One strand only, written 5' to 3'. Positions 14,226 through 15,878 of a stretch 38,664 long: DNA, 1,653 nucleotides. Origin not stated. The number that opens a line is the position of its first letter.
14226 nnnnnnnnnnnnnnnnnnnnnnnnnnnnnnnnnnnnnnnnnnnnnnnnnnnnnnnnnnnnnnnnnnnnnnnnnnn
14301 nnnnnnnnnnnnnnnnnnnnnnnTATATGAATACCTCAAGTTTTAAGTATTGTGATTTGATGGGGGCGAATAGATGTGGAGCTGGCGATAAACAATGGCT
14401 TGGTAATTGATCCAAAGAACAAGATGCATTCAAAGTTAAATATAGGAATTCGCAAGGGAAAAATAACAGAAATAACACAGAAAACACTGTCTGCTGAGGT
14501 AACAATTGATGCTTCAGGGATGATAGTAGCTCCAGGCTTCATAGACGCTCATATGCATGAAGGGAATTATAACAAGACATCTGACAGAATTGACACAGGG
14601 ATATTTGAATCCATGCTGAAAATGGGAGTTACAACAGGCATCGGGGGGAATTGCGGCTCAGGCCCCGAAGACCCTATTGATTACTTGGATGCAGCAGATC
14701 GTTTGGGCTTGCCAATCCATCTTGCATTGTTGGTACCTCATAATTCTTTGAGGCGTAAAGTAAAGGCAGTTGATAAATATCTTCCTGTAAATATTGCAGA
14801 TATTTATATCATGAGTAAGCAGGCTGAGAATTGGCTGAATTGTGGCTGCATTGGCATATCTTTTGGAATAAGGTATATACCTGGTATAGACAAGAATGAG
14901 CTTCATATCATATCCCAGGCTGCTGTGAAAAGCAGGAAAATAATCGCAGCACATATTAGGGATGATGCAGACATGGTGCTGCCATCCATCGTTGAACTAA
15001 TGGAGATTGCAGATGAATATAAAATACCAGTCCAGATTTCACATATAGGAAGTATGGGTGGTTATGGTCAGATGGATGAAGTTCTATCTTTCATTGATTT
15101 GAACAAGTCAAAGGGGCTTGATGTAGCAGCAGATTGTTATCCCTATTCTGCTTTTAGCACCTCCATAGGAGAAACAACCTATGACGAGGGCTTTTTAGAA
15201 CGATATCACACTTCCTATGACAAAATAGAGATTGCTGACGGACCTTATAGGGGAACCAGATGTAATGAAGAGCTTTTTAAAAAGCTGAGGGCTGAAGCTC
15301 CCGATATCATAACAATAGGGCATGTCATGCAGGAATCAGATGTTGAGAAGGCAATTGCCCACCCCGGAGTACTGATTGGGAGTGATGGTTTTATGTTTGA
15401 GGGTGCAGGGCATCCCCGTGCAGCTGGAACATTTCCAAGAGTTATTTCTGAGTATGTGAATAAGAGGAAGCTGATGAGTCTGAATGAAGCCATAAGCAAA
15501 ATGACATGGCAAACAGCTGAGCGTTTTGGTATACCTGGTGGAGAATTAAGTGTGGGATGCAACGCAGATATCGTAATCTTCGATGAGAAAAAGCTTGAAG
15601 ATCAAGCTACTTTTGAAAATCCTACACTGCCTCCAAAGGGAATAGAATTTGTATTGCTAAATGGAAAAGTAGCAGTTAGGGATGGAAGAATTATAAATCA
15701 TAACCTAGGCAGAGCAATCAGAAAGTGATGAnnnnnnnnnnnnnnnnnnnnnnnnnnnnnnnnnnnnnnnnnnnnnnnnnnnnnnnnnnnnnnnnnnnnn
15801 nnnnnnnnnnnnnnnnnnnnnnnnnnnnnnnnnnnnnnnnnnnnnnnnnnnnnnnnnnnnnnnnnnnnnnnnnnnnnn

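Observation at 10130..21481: Composite D-amino-acid / murein-peptide salvage island: Opp-type importer interleaved with six peptide-processing enzymes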

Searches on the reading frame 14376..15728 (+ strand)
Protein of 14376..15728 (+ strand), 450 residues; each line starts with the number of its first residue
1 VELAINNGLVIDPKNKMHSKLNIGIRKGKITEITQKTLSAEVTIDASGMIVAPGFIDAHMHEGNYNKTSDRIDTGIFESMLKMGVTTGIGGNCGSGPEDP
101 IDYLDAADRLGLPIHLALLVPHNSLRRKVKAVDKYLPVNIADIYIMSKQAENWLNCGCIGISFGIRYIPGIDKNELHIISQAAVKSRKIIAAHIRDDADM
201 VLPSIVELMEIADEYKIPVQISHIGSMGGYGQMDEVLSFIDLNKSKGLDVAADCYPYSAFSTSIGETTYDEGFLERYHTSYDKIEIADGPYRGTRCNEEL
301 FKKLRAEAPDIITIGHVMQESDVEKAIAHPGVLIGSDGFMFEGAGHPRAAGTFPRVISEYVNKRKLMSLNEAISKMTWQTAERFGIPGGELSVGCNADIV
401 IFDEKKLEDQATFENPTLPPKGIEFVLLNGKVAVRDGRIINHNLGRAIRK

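Call 3: search_protein_families(library=pfam, proteins=[window:14376-15728:+])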
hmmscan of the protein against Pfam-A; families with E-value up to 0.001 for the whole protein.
window:14376-15728:+ (450 aa): 2 families
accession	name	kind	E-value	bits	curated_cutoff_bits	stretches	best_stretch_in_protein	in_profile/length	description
PF07969.17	Amidohydro_3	-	1.9e-19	70.9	29.7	2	345-433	382-471/472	Amidohydrolase family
PF01979.26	Amidohydro_1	-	1.6e-12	47.8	25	1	50-431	1-343/345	Amidohydrolase family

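Call 4: search_protein_families(library=ncbifam, proteins=[window:14376-15728:+])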
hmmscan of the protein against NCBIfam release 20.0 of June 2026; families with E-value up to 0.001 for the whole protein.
window:14376-15728:+ (450 aa): 58 families (the best 25 are shown)
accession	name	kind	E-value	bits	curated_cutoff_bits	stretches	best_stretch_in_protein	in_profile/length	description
NF006560.0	PRK09061.1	subfamily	9.6e-71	238.6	340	1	2-450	27-513/517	amidohydrolase family protein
NF006689.0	PRK09237.1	equivalog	1.2e-19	70.2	371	1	3-89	5-90/383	amidohydrolase/deacetylase family metallohydrolase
NF006839.0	PRK09357.1-4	equivalog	6.4e-18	64.6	576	1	3-87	2-87/422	dihydroorotase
NF006844.0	PRK09357.2-5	equivalog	1.2e-17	64.1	701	2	3-68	4-70/422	dihydroorotase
NF005791.0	PRK07627.1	equivalog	3.5e-16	59.1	442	2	1-67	1-71/425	dihydroorotase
TIGR03121.1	one_C_dehyd_A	equivalog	4.7e-15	54.8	392.75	1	3-63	2-63/556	formylmethanofuran dehydrogenase subunit A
NF009060.0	PRK12394.1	equivalog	2.8e-14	52.7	442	1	2-90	4-90/381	metallo-dependent hydrolase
NF058539.1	ergo_uti2_ErtD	equivalog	8e-14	51.4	650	2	7-62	7-62/449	hydantoin-5-propionate amidohydrolase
NF006837.0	PRK09357.1-2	equivalog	9.4e-14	50.8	575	2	1-75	1-77/428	dihydroorotase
NF004839.0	PRK06189.1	equivalog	1.5e-13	50.2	631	2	3-68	5-69/451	allantoinase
TIGR00857.1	pyrC_multi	subfamily_domain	5.7e-13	48.6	279.05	2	21-68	6-54/412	dihydroorotase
TIGR03178.1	allantoinase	equivalog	1.2e-12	47.3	357.85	1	3-62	2-60/441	allantoinase AllB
NF003271.0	PRK04250.1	equivalog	2.3e-11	43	405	1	20-87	18-85/407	dihydroorotase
NF006056.0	PRK08204.1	subfamily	3.1e-11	42.7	391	1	5-61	7-66/449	hypothetical protein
NF042911.1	FMH_DH_FwdA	exception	5.4e-11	41.7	950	1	2-61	1-58/569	tungsten-dependent formylmethanofuran dehydrogenase subunit FwdA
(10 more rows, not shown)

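Call 30: search_solved_structures(query=window:14376-15725:+, max_evalue=0.00001, show_alignments=1)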
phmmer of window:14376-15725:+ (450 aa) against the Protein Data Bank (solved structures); distinct sequences matched with E-value up to 0.00001: 22.
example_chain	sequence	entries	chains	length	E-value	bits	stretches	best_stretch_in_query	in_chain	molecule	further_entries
1m7j_A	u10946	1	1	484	5.2e-50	173.8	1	4-448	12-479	D-aminoacylase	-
1rjp_A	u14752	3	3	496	5.8e-50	173.6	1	4-448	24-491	D-aminoacylase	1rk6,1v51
1rjq_A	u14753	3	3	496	7.5e-49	170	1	4-448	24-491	D-aminoacylase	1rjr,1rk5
1v4y_A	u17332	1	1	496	1.4e-48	169.1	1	4-448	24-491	D-aminoacylase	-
9g5m_A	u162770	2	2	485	5.6e-48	167.1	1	110-449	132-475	Amidohydrolase family protein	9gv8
3gip_A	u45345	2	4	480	2e-46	162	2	103-431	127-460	N-acyl-D-glutamate deacylase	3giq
9kb1_A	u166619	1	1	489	3e-43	151.5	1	102-442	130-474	PpOngB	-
9kb3_A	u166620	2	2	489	3.9e-42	147.9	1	102-442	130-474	Carbohydrate de-N-acetylated protein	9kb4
3d6n_A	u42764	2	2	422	9.6e-13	51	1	2-75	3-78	Dihydroorotase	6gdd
6gde_A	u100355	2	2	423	9.7e-13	51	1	2-75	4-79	Dihydroorotase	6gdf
4bjh_A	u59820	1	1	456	1.2e-12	50.7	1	2-75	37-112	DIHYDROOROTASE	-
1xrf_A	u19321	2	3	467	1.3e-12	50.5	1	2-75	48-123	Dihydroorotase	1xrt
1nfg_A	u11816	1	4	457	1.6e-08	37.1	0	1-76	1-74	D-hydantoinase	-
3mpg_A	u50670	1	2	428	4.8e-08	35.5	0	6-87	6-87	Dihydroorotase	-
4yiw_A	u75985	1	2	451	5.6e-08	35.3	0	6-87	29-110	Dihydroorotase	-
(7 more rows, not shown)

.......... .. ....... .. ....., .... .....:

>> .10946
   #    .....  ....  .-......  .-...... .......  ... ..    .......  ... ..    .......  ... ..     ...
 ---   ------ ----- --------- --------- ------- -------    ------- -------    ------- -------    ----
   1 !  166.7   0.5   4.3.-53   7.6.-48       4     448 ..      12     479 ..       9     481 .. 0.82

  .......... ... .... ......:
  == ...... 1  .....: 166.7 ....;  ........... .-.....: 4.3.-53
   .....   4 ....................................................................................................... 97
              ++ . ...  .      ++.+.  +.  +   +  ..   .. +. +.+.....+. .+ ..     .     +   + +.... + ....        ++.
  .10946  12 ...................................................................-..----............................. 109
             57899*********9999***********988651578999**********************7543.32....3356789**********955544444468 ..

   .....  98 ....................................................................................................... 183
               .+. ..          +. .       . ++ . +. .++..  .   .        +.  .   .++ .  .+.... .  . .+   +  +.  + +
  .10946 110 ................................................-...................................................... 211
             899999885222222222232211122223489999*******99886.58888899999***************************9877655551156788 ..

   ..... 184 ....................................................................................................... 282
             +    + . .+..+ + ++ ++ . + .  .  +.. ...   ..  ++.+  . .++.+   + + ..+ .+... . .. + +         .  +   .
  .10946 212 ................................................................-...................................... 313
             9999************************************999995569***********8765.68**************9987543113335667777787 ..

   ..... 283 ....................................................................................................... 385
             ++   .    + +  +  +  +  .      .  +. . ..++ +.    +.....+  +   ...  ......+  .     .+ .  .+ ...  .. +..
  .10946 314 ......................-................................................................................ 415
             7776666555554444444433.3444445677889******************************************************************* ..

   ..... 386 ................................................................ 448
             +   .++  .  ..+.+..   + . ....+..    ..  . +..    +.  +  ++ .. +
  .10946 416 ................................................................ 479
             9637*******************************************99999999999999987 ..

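Call 72: find_homologous_proteins(query=window:14376-15725:+, max_evalue=1e-20)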
Query window:14376-15725:+ (450 aa): 5059 proteins with E <= 1e-20 among 8000 candidates; the best 120 are listed.
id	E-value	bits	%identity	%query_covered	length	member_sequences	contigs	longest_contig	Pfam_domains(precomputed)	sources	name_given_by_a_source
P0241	0.0e+0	1021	100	100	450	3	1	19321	PF07969.18,PF01979.27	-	-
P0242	2.2e-238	810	77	100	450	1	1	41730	PF07969.18,PF01979.27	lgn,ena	-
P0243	4.2e-236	802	76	100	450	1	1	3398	PF07969.18,PF01979.27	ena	-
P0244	9.2e-236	801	77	100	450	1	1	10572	PF07969.18,PF01979.27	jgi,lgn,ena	-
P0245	3.3e-235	799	77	100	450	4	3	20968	PF07969.18,PF01979.27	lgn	-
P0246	3.5e-234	796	76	100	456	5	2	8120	PF07969.18,PF01979.27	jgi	jgi:N-acyl-D-amino-acid deacylase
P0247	3.4e-232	789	76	100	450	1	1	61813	PF07969.18,PF01979.27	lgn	-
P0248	7.0e-232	788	75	100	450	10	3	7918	PF07969.18,PF01979.27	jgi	jgi:N-acyl-D-amino-acid deacylase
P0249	2.5e-231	786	76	100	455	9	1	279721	PF07969.18,PF01979.27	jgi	jgi:N-acyl-D-amino-acid deacylase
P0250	2.2e-230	783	75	100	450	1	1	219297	PF07969.18,PF01979.27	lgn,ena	-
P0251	2.6e-230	783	76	100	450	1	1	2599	PF07969.18,PF01979.27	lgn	-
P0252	4.8e-230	782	76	100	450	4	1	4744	PF07969.18,PF01979.27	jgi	jgi:N-acyl-D-amino-acid deacylase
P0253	5.7e-230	782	76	100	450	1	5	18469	PF07969.18,PF01979.27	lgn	-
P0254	4.0e-229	779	74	100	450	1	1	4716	PF07969.18,PF01979.27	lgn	-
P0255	3.8e-228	776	73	100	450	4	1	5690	PF07969.18,PF01979.27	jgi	jgi:N-acyl-D-amino-acid deacylase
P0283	3.1e-174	598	59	100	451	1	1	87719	PF07969.18,PF01979.27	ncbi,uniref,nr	ncbi:amidohydrolase family protein [Tissierella sp. MSJ-40]|uniref:Amidohydrolase family protein n=1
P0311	3.9e-165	568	56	99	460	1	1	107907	PF07969.18,PF01979.27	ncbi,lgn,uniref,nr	ncbi:amidohydrolase family protein [Alkaliphilus pronyensis]|uniref:Amidohydrolase family protein n=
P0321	7.2e-164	564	54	100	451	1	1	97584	PF07969.18,PF01979.27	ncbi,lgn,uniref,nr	ncbi:N-acyl-D-amino-acid deacylase family protein [Natronincola ferrireducens]|uniref:N-acyl-D-amino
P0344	1.1e-154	534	53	100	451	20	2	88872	PF07969.18,PF01979.27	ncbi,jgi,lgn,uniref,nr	ncbi:amidohydrolase family protein [Tepidanaerobacter sp. EBM-49]|uniref:amidohydrolase family prote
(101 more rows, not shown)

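Call 73: find_encoding_contigs(protein=P0311, flank=9000, max_places=1)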
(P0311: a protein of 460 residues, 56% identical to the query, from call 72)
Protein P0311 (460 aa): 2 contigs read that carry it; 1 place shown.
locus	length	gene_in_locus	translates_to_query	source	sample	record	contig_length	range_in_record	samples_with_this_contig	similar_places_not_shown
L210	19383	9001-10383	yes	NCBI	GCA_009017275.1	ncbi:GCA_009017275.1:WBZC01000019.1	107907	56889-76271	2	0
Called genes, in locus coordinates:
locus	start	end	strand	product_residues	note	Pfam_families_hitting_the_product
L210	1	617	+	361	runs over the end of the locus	PF02746:MR_MLE_N, PF13378:MR_MLE_C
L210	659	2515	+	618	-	PF00158:Sigma54_activat, PF14532:Sigma54_activ_2, PF00004:AAA (weak), PF07728:AAA_5 (weak), PF25601:AAA_lid_14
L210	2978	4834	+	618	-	PF00496:SBP_bac_5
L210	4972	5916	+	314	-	PF19300:BPD_transp_1_N (weak), PF00528:BPD_transp_1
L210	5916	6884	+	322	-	PF12911:OppC_N (weak), PF00528:BPD_transp_1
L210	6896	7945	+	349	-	PF00005:ABC_tran, PF13304:AAA_21 (faint), PF08352:oligo_HPY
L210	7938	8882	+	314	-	PF00005:ABC_tran, PF02463:SMC_N (weak), PF08352:oligo_HPY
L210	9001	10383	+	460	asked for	PF07969:Amidohydro_3, PF01979:Amidohydro_1 (weak)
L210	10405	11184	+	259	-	PF13354:Beta-lactamase2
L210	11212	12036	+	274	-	PF06347:SH3_4 (faint), PF08239:SH3_3 (weak), PF18348:SH3_16, PF07653:SH3_2 (faint), PF08239:SH3_3 (weak), PF00877:NLPC_P60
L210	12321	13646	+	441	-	PF00278:Orn_DAP_Arg_deC, PF02784:Orn_Arg_deC_N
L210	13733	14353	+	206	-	PF07670:Gate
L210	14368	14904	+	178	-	PF07670:Gate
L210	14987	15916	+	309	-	PF02016:Peptidase_S66, PF17676:Peptidase_S66C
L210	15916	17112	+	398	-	PF01546:Peptidase_M20, PF07687:M20_dimer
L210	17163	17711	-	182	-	PF04892:VanZ-LLP1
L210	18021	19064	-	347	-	PF01547:SBP_bac_1, PF13416:SBP_bac_8, PF13531:SBP_bac_11, PF13343:SBP_bac_6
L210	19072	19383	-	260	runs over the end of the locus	PF00528:BPD_transp_1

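Call 74: find_encoding_contigs(protein=P0283, flank=9000, max_places=1)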
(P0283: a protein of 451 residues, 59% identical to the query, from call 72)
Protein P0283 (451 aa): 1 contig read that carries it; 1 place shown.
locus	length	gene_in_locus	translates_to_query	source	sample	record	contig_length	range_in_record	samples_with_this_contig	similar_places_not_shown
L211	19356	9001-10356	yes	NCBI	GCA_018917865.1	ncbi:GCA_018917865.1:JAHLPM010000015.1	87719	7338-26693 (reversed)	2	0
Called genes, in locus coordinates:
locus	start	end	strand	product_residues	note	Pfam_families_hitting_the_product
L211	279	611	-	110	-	-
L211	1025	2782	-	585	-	PF00664:ABC_membrane, PF00005:ABC_tran, PF02463:SMC_N (weak)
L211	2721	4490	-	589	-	PF00664:ABC_membrane, PF02463:SMC_N (weak), PF00005:ABC_tran, PF07728:AAA_5 (weak), PF09818:ABC_ATPase (faint)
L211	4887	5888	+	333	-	PF12833:HTH_18, PF00165:HTH_AraC (weak)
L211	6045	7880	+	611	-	PF07728:AAA_5 (faint), PF00158:Sigma54_activat, PF14532:Sigma54_activ_2, PF00004:AAA, PF25601:AAA_lid_14, PF02954:HTH_8 (faint)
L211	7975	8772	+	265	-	PF13354:Beta-lactamase2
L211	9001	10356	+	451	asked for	PF07969:Amidohydro_3, PF01979:Amidohydro_1, PF07969:Amidohydro_3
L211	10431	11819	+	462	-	PF00324:AA_permease, PF13520:AA_permease_2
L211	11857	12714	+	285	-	PF13354:Beta-lactamase2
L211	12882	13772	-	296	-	PF13624:SurA_N_3, PF13145:Rotamase_2, PF13616:Rotamase_3, PF00639:Rotamase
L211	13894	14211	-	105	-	PF05437:AzlD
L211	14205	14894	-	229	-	PF03591:AzlC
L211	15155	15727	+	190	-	PF12844:HTH_19, PF13560:HTH_31 (weak), PF01381:HTH_3, PF07883:Cupin_2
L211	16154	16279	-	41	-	-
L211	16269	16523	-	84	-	-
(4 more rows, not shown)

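Call 75: find_encoding_contigs(protein=P0321, flank=9000, max_places=1)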
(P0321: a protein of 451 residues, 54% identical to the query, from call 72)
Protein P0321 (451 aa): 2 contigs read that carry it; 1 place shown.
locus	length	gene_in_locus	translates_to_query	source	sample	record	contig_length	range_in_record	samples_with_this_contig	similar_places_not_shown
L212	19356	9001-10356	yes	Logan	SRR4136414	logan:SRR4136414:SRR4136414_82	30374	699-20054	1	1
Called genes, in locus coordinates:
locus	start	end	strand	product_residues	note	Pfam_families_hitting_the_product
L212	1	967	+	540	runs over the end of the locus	PF00239:Resolvase, PF07508:Recombinase, PF13408:Zn_ribbon_recom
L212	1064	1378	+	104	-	PF01471:PG_binding_1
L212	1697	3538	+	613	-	PF13522:GATase_6, PF13537:GATase_7, PF00733:Asn_synthase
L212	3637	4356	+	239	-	PF04405:ScdA_N, PF01814:Hemerythrin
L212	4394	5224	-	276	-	PF02673:BacA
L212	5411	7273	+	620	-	PF13191:AAA_16 (weak), PF00158:Sigma54_activat, PF14532:Sigma54_activ_2, PF00004:AAA (weak), PF07728:AAA_5 (weak), PF25601:AAA_lid_14, PF02954:HTH_8 (weak)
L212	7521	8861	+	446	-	PF00278:Orn_DAP_Arg_deC, PF02784:Orn_Arg_deC_N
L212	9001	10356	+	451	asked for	PF07969:Amidohydro_3, PF01979:Amidohydro_1, PF07969:Amidohydro_3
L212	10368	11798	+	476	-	PF03553:Na_H_antiporter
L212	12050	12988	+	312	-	PF02016:Peptidase_S66, PF17676:Peptidase_S66C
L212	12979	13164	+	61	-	-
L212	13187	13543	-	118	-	PF01022:HTH_5, PF12840:HTH_20 (weak)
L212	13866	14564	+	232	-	PF04239:DUF421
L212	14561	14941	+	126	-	PF14276:DUF4363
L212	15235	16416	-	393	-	PF00753:Lactamase_B, PF19583:ODP, PF12706:Lactamase_B_2 (weak), PF00258:Flavodoxin_1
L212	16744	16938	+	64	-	PF08141:SspH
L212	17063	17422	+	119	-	PF01022:HTH_5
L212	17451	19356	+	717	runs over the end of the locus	PF00403:HMA, PF00122:E1-E2_ATPase, PF00702:Hydrolase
